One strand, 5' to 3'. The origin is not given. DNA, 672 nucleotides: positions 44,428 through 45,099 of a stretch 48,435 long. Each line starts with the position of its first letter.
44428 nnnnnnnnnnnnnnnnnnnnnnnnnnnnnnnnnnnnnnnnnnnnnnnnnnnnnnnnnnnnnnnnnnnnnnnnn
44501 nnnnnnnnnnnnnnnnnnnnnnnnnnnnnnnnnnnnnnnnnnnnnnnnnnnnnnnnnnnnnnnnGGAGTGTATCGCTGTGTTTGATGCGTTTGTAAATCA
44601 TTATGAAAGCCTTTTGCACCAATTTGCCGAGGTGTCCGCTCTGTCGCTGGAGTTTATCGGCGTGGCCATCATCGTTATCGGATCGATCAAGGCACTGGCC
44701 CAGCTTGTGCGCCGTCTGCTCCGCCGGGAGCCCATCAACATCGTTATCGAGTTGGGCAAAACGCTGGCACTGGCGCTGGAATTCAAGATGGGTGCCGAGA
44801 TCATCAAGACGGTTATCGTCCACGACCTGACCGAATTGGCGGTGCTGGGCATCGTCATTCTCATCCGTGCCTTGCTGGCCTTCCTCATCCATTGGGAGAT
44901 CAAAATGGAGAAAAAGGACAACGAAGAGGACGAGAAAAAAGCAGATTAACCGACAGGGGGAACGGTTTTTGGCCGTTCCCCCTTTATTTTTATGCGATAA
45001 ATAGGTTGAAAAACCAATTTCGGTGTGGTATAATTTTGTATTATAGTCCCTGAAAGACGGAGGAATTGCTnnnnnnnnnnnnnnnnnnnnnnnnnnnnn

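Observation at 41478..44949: Rnf operon extended by NusG-II, Gx transporter, duplicated lipoprotein, ApbE and DUF1622: candidate extracytoplasmic flavinylation and electron-transfer module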

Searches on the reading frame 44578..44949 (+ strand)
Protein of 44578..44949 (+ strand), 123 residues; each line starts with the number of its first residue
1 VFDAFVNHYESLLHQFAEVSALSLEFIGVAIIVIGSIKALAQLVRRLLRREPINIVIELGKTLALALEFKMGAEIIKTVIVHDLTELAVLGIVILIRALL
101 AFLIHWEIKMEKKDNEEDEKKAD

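Call 3: search_protein_families(library=pfam, proteins=[window:44578-44949:+], max_evalue=0.01)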
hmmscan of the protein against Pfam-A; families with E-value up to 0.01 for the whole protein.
window:44578-44949:+ (123 aa): 1 family
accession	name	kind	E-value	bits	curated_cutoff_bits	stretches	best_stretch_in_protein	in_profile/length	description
PF07784.16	DUF1622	-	8.1e-18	64.6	24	1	35-108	1-78/78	Protein of unknown function (DUF1622)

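Call 4: search_protein_families(library=ncbifam, proteins=[window:44578-44949:+], max_evalue=0.01)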
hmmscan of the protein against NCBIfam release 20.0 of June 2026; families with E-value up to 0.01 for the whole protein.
window:44578-44949:+ (123 aa): 0 families
